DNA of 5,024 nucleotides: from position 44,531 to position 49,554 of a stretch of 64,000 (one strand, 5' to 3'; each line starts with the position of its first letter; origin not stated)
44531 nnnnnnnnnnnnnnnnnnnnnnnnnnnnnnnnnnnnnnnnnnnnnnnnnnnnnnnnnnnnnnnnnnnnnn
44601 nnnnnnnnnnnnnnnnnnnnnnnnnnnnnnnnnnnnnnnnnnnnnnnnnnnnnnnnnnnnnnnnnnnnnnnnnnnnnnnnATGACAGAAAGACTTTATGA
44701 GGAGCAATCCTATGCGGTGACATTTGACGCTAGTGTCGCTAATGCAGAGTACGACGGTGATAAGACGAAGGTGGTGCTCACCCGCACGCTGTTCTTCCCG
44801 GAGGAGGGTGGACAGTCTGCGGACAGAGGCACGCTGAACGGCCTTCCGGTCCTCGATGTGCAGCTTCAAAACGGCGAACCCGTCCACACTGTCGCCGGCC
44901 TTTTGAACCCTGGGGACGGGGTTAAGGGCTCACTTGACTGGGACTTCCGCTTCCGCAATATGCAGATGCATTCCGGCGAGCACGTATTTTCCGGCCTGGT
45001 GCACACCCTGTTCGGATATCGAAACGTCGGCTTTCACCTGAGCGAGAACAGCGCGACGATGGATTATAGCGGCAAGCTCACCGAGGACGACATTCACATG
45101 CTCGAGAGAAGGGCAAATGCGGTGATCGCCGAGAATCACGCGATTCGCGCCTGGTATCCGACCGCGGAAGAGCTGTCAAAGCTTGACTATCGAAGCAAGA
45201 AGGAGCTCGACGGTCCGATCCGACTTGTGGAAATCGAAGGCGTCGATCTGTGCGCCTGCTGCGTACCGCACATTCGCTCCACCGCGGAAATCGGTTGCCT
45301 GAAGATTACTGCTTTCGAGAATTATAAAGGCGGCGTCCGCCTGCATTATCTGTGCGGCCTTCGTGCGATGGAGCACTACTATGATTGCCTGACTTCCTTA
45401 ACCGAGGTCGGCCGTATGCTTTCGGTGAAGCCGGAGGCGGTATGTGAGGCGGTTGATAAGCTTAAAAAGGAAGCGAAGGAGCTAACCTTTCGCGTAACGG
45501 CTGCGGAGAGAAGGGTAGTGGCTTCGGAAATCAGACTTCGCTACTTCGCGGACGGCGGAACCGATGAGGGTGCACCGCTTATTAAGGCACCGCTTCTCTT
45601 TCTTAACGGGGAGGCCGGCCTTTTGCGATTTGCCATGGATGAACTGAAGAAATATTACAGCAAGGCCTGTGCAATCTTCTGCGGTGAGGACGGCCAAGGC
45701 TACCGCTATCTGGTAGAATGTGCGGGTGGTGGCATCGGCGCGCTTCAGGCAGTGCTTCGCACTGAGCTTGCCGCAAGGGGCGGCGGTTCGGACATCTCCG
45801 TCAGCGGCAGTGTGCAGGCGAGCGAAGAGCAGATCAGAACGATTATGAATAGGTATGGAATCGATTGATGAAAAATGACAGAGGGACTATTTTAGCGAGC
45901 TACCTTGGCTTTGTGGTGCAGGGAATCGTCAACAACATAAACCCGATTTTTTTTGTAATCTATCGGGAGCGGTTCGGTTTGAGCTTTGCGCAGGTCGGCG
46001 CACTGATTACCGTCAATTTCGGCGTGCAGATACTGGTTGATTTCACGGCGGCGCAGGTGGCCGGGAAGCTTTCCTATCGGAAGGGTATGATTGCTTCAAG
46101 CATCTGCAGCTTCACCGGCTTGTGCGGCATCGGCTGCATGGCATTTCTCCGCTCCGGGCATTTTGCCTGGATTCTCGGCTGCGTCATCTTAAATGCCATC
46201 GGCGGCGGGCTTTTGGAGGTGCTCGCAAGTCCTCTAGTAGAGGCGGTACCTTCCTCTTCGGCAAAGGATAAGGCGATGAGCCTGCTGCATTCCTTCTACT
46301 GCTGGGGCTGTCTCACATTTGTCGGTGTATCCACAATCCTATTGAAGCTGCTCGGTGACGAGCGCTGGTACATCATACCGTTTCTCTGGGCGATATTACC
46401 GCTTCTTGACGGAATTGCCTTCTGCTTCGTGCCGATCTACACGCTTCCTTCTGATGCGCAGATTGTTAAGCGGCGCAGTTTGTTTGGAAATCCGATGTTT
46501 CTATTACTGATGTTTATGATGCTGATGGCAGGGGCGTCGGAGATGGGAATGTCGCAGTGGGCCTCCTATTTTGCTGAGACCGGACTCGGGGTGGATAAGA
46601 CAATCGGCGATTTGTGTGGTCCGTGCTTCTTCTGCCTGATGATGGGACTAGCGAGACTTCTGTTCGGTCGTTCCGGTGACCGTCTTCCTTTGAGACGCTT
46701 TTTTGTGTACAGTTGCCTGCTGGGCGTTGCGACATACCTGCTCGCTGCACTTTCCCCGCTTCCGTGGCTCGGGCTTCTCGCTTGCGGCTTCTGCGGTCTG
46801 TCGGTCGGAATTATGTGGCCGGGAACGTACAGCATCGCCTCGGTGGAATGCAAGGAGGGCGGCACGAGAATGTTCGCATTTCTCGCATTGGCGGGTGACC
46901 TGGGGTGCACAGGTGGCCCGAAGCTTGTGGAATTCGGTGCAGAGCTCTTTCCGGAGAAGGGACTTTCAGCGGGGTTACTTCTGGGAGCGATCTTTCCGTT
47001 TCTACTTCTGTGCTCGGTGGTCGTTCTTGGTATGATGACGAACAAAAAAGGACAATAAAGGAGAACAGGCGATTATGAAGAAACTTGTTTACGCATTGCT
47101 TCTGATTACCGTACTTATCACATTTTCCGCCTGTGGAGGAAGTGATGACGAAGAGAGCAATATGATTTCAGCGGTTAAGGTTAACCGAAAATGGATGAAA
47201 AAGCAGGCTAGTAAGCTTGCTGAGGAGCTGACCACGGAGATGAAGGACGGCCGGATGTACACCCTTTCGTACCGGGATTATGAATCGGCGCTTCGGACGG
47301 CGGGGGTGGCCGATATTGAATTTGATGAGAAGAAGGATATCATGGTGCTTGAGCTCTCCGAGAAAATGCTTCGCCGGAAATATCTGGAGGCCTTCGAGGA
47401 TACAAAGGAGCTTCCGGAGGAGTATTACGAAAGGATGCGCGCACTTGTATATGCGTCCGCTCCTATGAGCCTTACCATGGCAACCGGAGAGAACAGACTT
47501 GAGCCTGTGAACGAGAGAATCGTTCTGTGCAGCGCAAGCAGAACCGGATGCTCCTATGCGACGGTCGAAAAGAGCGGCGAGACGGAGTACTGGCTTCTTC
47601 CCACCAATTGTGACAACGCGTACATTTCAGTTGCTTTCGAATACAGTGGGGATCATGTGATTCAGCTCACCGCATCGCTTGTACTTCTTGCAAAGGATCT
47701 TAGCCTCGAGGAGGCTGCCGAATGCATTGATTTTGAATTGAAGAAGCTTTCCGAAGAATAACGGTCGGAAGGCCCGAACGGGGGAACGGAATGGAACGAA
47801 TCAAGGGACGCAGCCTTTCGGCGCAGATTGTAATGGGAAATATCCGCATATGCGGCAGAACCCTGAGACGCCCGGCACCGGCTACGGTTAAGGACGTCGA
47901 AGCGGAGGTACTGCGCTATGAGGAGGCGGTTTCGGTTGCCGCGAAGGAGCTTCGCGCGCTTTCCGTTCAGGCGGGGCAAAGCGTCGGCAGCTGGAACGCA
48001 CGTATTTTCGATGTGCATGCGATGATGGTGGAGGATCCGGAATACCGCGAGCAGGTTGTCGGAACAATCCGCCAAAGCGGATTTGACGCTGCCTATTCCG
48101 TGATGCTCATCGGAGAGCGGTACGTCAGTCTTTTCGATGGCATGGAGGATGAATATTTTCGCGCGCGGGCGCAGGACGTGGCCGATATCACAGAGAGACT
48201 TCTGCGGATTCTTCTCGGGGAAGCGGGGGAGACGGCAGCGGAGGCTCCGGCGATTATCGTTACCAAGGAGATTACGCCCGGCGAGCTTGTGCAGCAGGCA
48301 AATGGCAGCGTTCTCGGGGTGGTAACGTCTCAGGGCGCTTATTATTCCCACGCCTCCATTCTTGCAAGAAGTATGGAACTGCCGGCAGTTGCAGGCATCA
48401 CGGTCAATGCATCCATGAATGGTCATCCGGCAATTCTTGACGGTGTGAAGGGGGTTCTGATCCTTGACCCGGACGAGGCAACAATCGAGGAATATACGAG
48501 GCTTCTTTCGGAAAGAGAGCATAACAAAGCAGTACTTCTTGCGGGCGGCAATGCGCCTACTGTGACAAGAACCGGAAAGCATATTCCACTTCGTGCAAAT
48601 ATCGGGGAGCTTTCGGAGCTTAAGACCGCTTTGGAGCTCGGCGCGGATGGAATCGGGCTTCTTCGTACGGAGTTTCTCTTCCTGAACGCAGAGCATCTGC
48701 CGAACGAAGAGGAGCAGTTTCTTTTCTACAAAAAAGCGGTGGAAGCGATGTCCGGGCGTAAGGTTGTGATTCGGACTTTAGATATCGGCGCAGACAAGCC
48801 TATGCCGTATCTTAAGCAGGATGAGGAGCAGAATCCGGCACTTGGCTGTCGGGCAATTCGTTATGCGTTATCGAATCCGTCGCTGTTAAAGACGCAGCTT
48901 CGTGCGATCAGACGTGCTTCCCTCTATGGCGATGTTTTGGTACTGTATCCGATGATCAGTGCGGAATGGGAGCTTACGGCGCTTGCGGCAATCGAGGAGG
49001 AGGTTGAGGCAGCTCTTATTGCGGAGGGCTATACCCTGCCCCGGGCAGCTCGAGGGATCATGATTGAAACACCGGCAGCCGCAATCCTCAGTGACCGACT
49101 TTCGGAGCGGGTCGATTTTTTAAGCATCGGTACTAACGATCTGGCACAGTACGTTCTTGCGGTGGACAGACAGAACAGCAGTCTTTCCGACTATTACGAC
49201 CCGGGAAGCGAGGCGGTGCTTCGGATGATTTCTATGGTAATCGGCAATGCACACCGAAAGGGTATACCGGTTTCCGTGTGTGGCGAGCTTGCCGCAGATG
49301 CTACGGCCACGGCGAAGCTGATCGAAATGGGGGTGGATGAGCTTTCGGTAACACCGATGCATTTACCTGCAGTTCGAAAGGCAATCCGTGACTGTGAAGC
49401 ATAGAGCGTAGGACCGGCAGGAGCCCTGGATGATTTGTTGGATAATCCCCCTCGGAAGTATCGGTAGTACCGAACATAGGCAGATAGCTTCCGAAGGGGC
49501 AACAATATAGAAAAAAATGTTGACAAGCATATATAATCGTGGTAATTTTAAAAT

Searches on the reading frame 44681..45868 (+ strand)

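Call 52: search_protein_families(library=pfam, proteins=[window:44681-45868:+])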
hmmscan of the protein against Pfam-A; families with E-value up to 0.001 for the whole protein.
window:44681-45868:+ (395 aa): 2 families
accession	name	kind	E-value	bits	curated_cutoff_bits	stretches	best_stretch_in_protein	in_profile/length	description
PF07973.19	tRNA_SAD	-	3e-07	30.7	24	1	180-216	1-37/44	Threonyl and Alanyl tRNA synthetase second additional domain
PF01411.24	tRNA-synt_2c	-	3.9e-07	29.4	30.3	1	18-88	474-551/552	tRNA synthetases class II (A)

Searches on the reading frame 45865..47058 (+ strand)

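Call 52: search_protein_families(library=pfam, proteins=[window:45865-47058:+])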
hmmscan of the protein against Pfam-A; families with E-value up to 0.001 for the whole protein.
window:45865-47058:+ (397 aa): 1 family
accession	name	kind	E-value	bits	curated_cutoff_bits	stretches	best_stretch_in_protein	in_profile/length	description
PF07690.21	MFS_1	-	3.4e-23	82.6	33.4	1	15-352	5-347/347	Major Facilitator Superfamily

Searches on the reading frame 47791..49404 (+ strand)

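Call 52: search_protein_families(library=pfam, proteins=[window:47791-49404:+])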
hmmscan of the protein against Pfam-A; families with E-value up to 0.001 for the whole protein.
window:47791-49404:+ (537 aa): 3 families
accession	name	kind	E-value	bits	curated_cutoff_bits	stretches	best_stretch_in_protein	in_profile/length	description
PF02896.24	PEP-utilizers_C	-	9e-99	330.8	22.8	1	254-535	9-291/293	PEP-utilising enzyme, PEP-binding domain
PF05524.18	PEP-utilisers_N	-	8.7e-25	87.7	24.4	1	5-126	1-121/121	PEP-utilising enzyme, N-terminal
PF00391.29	PEP-utilizers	-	8.4e-14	51.4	23.1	1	152-221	3-72/72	PEP-utilising enzyme, mobile domain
